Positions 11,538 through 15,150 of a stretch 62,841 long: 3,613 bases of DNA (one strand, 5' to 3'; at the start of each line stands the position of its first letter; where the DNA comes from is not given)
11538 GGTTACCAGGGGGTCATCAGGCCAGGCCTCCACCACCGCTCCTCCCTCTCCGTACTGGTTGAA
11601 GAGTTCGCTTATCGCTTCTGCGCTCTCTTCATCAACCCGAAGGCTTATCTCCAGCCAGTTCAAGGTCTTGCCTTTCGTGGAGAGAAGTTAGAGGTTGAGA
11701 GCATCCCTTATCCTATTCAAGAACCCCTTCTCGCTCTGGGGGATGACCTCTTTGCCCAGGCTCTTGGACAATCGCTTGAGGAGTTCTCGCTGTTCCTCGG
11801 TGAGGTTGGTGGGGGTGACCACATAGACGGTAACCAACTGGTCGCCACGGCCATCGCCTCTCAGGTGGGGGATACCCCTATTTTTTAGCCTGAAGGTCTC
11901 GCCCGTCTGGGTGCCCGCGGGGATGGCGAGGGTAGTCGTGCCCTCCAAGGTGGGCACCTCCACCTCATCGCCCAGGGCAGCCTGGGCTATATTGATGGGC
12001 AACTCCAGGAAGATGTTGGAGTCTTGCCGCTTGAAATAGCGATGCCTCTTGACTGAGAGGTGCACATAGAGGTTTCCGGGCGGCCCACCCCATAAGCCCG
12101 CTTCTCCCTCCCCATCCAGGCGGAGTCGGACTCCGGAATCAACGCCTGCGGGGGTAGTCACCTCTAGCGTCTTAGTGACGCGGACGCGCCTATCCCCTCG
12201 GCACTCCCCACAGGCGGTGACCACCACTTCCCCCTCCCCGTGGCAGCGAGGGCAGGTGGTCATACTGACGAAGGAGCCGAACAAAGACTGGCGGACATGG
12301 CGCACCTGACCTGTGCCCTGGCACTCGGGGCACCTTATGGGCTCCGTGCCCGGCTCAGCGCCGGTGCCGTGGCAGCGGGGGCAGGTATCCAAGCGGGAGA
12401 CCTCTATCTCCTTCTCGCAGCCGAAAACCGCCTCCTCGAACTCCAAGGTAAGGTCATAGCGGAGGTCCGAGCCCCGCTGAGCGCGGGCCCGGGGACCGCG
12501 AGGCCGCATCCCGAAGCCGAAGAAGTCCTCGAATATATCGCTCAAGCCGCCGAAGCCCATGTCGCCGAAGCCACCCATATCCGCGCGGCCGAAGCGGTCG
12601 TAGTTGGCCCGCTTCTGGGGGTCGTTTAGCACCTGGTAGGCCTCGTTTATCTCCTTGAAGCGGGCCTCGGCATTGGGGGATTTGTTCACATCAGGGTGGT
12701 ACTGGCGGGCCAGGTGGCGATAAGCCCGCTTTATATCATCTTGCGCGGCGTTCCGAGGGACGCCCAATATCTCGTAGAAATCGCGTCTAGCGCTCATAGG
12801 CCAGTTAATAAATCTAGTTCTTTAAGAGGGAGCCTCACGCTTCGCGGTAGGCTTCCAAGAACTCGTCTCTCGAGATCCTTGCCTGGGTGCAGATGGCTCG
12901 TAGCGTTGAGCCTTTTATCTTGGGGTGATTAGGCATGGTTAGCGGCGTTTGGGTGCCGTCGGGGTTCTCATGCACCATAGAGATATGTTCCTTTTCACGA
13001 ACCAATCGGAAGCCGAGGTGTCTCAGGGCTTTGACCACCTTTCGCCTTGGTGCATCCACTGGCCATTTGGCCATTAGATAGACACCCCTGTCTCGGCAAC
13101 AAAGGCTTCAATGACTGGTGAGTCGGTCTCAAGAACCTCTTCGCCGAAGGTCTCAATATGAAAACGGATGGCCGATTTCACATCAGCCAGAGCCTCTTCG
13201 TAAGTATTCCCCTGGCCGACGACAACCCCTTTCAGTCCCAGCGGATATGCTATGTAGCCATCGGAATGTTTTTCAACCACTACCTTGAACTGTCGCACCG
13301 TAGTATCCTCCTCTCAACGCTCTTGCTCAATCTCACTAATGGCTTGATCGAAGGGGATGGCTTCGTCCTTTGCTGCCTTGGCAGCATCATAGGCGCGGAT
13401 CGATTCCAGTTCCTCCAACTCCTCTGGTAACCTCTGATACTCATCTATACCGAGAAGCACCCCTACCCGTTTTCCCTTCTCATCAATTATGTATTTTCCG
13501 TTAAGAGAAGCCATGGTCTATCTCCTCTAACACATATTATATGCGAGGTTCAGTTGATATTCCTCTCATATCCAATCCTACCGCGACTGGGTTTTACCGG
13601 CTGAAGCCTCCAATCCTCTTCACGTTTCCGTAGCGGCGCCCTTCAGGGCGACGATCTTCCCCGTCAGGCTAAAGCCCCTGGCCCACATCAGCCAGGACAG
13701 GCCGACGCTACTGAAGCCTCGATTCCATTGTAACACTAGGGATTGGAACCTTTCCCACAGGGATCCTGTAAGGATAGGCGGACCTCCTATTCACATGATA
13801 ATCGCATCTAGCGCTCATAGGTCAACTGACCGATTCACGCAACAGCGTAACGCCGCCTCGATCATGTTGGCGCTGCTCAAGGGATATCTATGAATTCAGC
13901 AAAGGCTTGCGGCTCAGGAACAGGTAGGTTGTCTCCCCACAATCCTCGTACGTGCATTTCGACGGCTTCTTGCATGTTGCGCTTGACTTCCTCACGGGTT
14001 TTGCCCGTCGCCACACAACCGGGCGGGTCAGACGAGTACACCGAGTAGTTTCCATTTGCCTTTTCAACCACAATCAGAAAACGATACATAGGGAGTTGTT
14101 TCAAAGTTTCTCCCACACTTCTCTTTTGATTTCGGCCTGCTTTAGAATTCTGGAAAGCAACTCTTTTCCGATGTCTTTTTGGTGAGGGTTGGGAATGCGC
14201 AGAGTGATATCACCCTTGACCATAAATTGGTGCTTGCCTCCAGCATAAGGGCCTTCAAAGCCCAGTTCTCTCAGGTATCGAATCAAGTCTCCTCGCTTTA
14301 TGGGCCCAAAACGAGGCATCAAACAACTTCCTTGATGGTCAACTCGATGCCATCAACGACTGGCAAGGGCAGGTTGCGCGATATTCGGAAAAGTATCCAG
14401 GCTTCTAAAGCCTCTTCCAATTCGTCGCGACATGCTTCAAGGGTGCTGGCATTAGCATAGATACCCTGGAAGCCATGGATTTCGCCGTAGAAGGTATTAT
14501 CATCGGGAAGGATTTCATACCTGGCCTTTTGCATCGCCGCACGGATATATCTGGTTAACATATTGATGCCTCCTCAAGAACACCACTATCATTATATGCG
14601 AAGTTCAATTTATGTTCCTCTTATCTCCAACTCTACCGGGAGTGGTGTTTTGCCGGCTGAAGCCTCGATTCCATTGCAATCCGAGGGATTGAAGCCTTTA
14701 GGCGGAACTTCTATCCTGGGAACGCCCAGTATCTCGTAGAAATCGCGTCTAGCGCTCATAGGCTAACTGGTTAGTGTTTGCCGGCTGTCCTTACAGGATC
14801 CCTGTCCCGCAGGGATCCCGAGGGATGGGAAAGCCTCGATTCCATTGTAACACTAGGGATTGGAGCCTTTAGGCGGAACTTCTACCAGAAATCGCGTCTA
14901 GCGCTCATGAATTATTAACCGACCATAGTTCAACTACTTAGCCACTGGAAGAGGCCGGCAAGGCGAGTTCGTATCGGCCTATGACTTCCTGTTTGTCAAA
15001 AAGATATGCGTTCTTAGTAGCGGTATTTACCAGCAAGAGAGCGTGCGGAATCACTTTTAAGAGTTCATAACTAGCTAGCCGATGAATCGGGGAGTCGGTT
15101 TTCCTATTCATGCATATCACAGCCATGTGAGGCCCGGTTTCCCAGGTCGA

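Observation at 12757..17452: dnaK and dnaJ are pried apart by ~4.6 kb of co-oriented accessory DNA bounded by reiterated copies of the dnaJ 5' end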

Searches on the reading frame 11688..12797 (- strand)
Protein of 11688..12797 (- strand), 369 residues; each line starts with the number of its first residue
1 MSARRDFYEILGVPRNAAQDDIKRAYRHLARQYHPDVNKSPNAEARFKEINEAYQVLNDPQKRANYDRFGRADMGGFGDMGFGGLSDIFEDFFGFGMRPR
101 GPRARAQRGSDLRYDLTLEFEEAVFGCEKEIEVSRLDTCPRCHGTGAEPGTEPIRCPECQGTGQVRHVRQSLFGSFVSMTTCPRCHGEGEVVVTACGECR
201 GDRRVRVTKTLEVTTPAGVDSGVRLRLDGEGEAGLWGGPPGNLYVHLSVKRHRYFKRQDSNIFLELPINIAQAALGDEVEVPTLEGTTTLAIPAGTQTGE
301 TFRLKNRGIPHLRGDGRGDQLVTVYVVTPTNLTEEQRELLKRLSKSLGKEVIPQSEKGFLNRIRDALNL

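Call 17: find_homologous_proteins(query=window:11688-12797:-, max_evalue=1e-60)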
Query window:11688-12797:- (369 aa): 7997 proteins with E <= 1e-60 among 8000 candidates; the best 120 are listed.
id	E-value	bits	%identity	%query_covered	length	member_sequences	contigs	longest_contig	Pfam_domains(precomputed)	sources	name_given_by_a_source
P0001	4.5e-227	771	90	100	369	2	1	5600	PF00226.37,PF27659.1,PF15777.11,PF00684.26,PF01556.24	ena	-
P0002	1.1e-226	770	89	100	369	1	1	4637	PF00226.37,PF27659.1,PF15777.11,PF00684.26,PF01556.24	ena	-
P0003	1.2e-226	770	90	100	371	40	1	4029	PF00226.37,PF27659.1,PF27439.1,PF15777.11,PF00684.26,PF01556.24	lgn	-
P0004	7.2e-225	764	89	100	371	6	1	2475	PF00226.37,PF27659.1,PF15777.11,PF00684.26,PF01556.24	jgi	jgi:molecular chaperone DnaJ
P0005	7.8e-225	764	88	100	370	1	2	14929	PF00226.37,PF27659.1,PF15777.11,PF00684.26,PF01556.24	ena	-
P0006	1.4e-197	674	79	100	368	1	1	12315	PF00226.37,PF00684.26,PF01556.24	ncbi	-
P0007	1.9e-181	621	71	100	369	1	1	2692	PF00226.37,PF27439.1,PF15777.11,PF00684.26,PF01556.24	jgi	jgi:molecular chaperone DnaJ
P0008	6.0e-170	583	67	100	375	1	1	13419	PF00226.37,PF27659.1,PF27439.1,PF15777.11,PF00684.26,PF01556.24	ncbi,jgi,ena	-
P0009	3.2e-169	581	66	100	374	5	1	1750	PF00226.37,PF27659.1,PF15777.11,PF00684.26,PF01556.24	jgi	-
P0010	3.3e-169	581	69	100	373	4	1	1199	PF00226.37,PF15777.11,PF00684.26,PF01556.24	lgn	-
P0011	4.4e-169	580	68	100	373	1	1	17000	PF00226.37,PF27439.1,PF00684.26,PF01556.24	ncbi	ncbi:MAG: molecular chaperone DnaJ [Anaerolineae bacterium]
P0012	1.1e-168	579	68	100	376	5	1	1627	PF00226.37,PF27439.1,PF15777.11,PF00684.26,PF01556.24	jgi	-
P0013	1.1e-168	579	66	100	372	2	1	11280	PF00226.37,PF27439.1,PF15777.11,PF00684.26,PF01556.24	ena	-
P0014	1.5e-168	579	69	99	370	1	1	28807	PF00226.37,PF27659.1,PF27439.1,PF15777.11,PF00684.26,PF01556.24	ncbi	-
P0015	1.7e-168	578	69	99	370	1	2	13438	PF00226.37,PF27659.1,PF27439.1,PF15777.11,PF00684.26,PF01556.24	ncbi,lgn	-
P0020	4.8e-168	577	67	100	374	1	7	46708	PF00226.37,PF27659.1,PF15777.11,PF00684.26,PF01556.24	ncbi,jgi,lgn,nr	ncbi:MAG: molecular chaperone DnaJ [Chloroflexi bacterium]|nr:molecular chaperone DnaJ [Chloroflexot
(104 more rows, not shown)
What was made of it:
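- On att-flanked site-specific integrative elements (tandem accretion): Intact 369-aa DnaJ (call 17).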

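Call 18: find_encoding_contigs(protein=P0005, flank=10000, max_places=4)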
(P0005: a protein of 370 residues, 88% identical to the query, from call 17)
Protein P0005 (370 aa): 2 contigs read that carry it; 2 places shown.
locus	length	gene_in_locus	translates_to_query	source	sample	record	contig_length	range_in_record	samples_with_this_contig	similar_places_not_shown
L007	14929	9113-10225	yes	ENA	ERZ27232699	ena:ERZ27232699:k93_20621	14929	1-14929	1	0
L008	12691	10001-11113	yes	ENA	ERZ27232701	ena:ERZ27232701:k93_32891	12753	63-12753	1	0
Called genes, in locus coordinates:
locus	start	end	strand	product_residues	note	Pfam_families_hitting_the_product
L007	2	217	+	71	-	?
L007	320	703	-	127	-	PF01476:LysM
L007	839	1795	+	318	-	PF00535:Glycos_transf_2, PF13506:Glyco_transf_21 (weak), PF13641:Glyco_tranf_2_3, PF13632:Glyco_trans_2_3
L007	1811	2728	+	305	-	PF13641:Glyco_tranf_2_3, PF00535:Glycos_transf_2, PF13632:Glyco_trans_2_3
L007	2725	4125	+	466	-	PF13727:CoA_binding_3, PF02397:Bac_transf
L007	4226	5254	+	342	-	PF01628:HrcA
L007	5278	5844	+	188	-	PF01025:GrpE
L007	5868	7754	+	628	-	PF00012:HSP70, PF06723:MreB_Mbl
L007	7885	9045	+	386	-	-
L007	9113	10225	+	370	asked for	PF00226:DnaJ, PF01556:DnaJ_C, PF27659:CHP02642 (weak), PF15777:Anti-TRAP (faint), PF00684:DnaJ_CXXCXGXG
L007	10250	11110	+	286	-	PF06325:PrmA, PF01135:PCMT, PF05175:MTS, PF03602:Cons_hypoth95 (weak), PF02475:TRM5-TYW2_MTfase (weak), PF13489:Methyltransf_23, PF13649:Methyltransf_25, PF13847:Methyltransf_31, +3 more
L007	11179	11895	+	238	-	PF20260:PUA_4, PF04452:Methyltrans_RNA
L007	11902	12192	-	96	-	-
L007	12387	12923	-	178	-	-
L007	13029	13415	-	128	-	PF11518:DUF3221 (weak)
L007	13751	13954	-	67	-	-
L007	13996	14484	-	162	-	PF03073:TspO_MBR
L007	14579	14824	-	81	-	PF26223:DUF8049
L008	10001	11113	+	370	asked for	PF00226:DnaJ, PF01556:DnaJ_C, PF27659:CHP02642 (weak), PF15777:Anti-TRAP (faint), PF00684:DnaJ_CXXCXGXG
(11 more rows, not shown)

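Call 19: find_encoding_contigs(protein=P0001, flank=10000, max_places=4)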
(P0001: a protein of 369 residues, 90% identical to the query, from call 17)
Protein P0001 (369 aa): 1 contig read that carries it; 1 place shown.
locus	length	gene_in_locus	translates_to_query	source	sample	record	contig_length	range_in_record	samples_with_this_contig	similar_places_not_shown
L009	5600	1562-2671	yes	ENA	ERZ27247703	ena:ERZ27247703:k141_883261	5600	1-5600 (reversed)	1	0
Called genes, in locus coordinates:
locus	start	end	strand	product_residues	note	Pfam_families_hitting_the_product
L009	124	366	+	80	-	PF21748:UPF0150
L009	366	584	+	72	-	PF07927:HicA_toxin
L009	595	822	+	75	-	PF15919:HicB_lk_antitox, PF21748:UPF0150 (weak)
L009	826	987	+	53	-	PF00226:DnaJ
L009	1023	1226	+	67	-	PF02604:PhdYeFM_antitox (weak)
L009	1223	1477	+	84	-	PF05016:ParE_toxin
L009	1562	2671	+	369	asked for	PF00226:DnaJ, PF01556:DnaJ_C, PF27659:CHP02642 (faint), PF00684:DnaJ_CXXCXGXG, PF15777:Anti-TRAP (faint)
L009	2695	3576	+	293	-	PF06325:PrmA, PF05175:MTS, PF01135:PCMT, PF03602:Cons_hypoth95 (weak), PF02475:TRM5-TYW2_MTfase, PF12847:Methyltransf_18 (weak), PF13847:Methyltransf_31, PF13649:Methyltransf_25, +3 more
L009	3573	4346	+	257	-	PF20260:PUA_4 (weak), PF04452:Methyltrans_RNA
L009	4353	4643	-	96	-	-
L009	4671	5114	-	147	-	PF23621:BP74_N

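Call 20: find_encoding_contigs(protein=P0002, flank=10000, max_places=4)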
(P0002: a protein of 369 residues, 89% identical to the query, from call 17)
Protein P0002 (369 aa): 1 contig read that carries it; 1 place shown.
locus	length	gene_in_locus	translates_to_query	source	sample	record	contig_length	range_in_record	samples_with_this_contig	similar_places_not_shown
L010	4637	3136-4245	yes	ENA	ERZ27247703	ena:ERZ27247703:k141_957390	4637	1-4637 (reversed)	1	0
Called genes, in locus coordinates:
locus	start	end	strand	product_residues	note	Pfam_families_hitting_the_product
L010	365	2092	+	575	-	PF00930:DPPIV_N (faint), PF23381:Beta-prop_IFT122_1st (faint), PF25174:Beta-prop_THOC3 (faint), PF26549:Tricorn_N, PF07676:PD40, PF26550:Tricorn_2nd (weak), PF26549:Tricorn_N (weak), PF07676:PD40 (weak)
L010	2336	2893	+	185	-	PF00574:CLP_protease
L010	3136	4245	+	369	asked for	PF00226:DnaJ, PF01556:DnaJ_C, PF00684:DnaJ_CXXCXGXG, PF15777:Anti-TRAP (faint), PF27659:CHP02642 (faint)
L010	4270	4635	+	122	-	?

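Call 27: find_encoding_contigs(protein=P0006, flank=10000, max_places=3)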
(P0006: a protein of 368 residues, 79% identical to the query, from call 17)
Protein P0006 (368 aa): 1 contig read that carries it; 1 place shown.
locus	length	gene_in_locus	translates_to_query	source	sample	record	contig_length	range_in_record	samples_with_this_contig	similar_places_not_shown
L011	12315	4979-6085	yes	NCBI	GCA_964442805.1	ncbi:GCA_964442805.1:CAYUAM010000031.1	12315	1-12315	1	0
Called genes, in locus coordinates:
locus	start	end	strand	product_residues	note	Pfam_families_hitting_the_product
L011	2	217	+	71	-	?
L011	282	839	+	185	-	PF00574:CLP_protease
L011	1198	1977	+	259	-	-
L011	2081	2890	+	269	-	-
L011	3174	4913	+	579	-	PF00930:DPPIV_N (faint), PF23381:Beta-prop_IFT122_1st (faint), PF26549:Tricorn_N, PF26550:Tricorn_2nd (faint), PF07676:PD40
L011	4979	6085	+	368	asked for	PF00226:DnaJ, PF01556:DnaJ_C, PF00684:DnaJ_CXXCXGXG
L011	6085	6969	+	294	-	PF06325:PrmA, PF05175:MTS, PF01135:PCMT, PF03602:Cons_hypoth95 (weak), PF13489:Methyltransf_23, PF13649:Methyltransf_25, PF13847:Methyltransf_31, PF08241:Methyltransf_11, +3 more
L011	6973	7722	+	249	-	PF20260:PUA_4 (faint), PF04452:Methyltrans_RNA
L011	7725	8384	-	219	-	-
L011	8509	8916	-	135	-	PF11518:DUF3221 (weak)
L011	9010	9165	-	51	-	-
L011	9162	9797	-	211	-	PF07853:DUF1648, PF13630:SdpI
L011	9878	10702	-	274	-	-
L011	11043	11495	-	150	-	-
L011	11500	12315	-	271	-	?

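Call 28: find_encoding_contigs(protein=P0003, flank=10000, max_places=6)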
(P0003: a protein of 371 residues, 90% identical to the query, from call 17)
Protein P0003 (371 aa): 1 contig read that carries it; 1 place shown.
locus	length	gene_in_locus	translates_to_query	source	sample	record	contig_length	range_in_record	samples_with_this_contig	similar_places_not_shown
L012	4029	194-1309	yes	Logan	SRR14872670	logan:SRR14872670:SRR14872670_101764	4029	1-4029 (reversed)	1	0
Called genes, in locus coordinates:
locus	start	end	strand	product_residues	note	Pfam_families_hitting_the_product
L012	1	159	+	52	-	?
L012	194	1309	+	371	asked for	PF00226:DnaJ, PF01556:DnaJ_C, PF15777:Anti-TRAP (weak), PF27659:CHP02642 (weak), PF00684:DnaJ_CXXCXGXG, PF27439:DnaJ_C_2 (weak)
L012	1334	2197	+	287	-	PF06325:PrmA, PF05175:MTS, PF03602:Cons_hypoth95 (weak), PF01135:PCMT, PF02475:TRM5-TYW2_MTfase (weak), PF13489:Methyltransf_23 (weak), PF13649:Methyltransf_25, PF13847:Methyltransf_31, +2 more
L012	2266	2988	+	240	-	PF20260:PUA_4 (weak), PF04452:Methyltrans_RNA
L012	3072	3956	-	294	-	PF02219:MTHFR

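Call 38: find_encoding_contigs(protein=P0008, flank=6000, max_places=2)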
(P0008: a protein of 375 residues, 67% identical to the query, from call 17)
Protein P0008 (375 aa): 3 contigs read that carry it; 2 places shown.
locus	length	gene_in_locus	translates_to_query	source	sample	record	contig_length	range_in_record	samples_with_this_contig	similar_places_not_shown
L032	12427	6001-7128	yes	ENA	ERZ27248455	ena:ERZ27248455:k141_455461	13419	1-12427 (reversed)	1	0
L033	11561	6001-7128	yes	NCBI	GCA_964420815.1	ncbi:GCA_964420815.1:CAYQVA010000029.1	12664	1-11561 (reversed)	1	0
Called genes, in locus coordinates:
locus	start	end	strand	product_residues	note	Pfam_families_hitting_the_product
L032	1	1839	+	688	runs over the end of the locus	PF01590:GAF, PF13185:GAF_2, PF13492:GAF_3, PF13185:GAF_2, PF01590:GAF, PF13492:GAF_3, PF00512:HisKA, PF02518:HATPase_c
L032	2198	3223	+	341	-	PF01628:HrcA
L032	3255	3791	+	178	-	PF01025:GrpE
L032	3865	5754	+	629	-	PF00012:HSP70, PF06723:MreB_Mbl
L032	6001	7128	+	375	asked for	PF00226:DnaJ, PF01556:DnaJ_C, PF15777:Anti-TRAP (faint), PF27659:CHP02642 (faint), PF00684:DnaJ_CXXCXGXG, PF27439:DnaJ_C_2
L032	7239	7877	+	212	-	PF01965:DJ-1_PfpI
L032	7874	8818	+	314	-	PF06325:PrmA, PF05175:MTS, PF01135:PCMT (weak), PF02475:TRM5-TYW2_MTfase (weak), PF13489:Methyltransf_23 (weak), PF13847:Methyltransf_31, PF08241:Methyltransf_11 (weak), PF13649:Methyltransf_25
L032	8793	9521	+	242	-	PF04452:Methyltrans_RNA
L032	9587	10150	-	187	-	PF05685:Uma2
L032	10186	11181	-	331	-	PF02653:BPD_transp_2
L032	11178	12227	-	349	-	PF02653:BPD_transp_2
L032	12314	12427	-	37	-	?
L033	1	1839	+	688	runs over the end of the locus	PF01590:GAF, PF13185:GAF_2, PF13492:GAF_3, PF13185:GAF_2, PF01590:GAF, PF13492:GAF_3, PF00512:HisKA, PF02518:HATPase_c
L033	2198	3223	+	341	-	PF01628:HrcA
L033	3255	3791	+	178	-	PF01025:GrpE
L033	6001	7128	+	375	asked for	PF00226:DnaJ, PF01556:DnaJ_C, PF15777:Anti-TRAP (faint), PF27659:CHP02642 (faint), PF00684:DnaJ_CXXCXGXG, PF27439:DnaJ_C_2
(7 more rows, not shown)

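Call 39: find_encoding_contigs(protein=P0020, flank=6000, max_places=2)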
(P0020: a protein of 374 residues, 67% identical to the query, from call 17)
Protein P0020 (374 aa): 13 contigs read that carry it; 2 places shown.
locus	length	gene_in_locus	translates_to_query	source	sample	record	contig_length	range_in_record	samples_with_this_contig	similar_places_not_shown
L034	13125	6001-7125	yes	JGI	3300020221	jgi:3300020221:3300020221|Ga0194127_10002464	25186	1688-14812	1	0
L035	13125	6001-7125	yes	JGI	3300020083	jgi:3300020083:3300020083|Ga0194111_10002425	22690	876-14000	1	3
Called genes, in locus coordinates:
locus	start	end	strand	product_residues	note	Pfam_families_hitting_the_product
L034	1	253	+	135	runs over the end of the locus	-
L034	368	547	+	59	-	PF01025:GrpE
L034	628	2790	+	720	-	PF06634:DUF1156, PF01555:N6_N4_Mtase (faint), PF03602:Cons_hypoth95 (faint), PF01170:UPF0020 (faint)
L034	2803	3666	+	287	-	PF09518:RE_HindIII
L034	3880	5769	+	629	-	PF00012:HSP70, PF06723:MreB_Mbl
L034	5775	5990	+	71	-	PF10049:DUF2283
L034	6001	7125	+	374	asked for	PF00226:DnaJ, PF01556:DnaJ_C, PF15777:Anti-TRAP (faint), PF27659:CHP02642 (weak), PF00684:DnaJ_CXXCXGXG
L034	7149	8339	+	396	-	PF06325:PrmA, PF05175:MTS, PF01135:PCMT (weak), PF03602:Cons_hypoth95 (weak), PF02475:TRM5-TYW2_MTfase (faint), PF08241:Methyltransf_11 (weak), PF13649:Methyltransf_25, PF13847:Methyltransf_31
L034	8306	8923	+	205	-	PF04452:Methyltrans_RNA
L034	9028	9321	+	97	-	PF06153:CdAMP_rec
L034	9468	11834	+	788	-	PF03600:CitMHS, PF00939:Na_sulph_symp (weak), PF02080:TrkA_C, PF06808:DctM (weak), PF00939:Na_sulph_symp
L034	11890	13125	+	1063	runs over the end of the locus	PF13520:AA_permease_2, PF00582:Usp, PF04087:DUF389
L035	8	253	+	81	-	PF15731:MqsA_antitoxin (weak)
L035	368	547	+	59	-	PF01025:GrpE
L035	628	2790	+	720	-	PF06634:DUF1156, PF01555:N6_N4_Mtase (faint), PF03602:Cons_hypoth95 (faint), PF01170:UPF0020 (faint)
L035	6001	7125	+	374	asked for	PF00226:DnaJ, PF01556:DnaJ_C, PF15777:Anti-TRAP (faint), PF27659:CHP02642 (weak), PF00684:DnaJ_CXXCXGXG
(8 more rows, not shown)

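Call 92: search_protein_families(library=pfam, proteins=[L012:1-159:+], max_evalue=0.01)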
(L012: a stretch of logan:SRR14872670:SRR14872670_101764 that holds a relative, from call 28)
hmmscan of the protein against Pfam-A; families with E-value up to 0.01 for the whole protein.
L012:1-159:+ (52 aa): 0 families

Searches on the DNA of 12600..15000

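Call 86: search_rna_families(source=window, start=12600, end=15000, threshold=evalue, max_evalue=1)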
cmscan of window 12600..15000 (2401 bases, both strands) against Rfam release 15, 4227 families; matches with E-value up to 1: 0.
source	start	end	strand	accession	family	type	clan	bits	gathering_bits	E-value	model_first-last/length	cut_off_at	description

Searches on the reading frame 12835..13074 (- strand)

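Call 9: search_protein_families(library=pfam, proteins=[window:12835-13074:-], max_evalue=0.01)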
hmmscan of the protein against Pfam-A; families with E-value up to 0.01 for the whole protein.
window:12835-13074:- (79 aa): 1 family
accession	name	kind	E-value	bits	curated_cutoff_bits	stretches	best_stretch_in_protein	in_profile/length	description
PF07927.17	HicA_toxin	-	4.4e-12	46.4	27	1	11-67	2-58/58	HicA toxin of bacterial toxin-antitoxin,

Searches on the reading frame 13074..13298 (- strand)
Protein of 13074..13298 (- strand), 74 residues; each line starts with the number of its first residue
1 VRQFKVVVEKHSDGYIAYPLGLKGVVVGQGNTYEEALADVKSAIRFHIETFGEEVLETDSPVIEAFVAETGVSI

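Call 9: search_protein_families(library=pfam, proteins=[window:13074-13298:-], max_evalue=0.01)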
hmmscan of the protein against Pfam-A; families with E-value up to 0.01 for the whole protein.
window:13074-13298:- (74 aa): 0 families

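Call 34: search_protein_families(library=pfam, proteins=[window:13074-13298:-], max_evalue=0.05)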
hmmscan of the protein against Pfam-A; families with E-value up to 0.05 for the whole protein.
window:13074-13298:- (74 aa): 2 families
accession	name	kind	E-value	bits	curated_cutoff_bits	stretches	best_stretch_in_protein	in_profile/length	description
PF18129.7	SH3_12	-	0.011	16.1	26.2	1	10-37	13-35/69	Xrn1 SH3-like domain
PF18929.5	DUF5678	-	0.042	14.1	23.2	0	8-42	3-34/49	Family of unknown function (DUF5678)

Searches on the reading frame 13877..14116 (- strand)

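Call 9: search_protein_families(library=pfam, proteins=[window:13877-14116:-], max_evalue=0.01)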
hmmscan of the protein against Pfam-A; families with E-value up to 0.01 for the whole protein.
window:13877-14116:- (79 aa): 2 families
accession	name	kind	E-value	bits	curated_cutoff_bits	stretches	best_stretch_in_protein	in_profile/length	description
PF15919.11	HicB_lk_antitox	-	1.5e-08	35.3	27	1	14-76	2-65/123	HicB_like antitoxin of bacterial toxin-antitoxin system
PF21748.3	UPF0150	-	0.00066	20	27.3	1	30-56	27-53/64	UPF0150-like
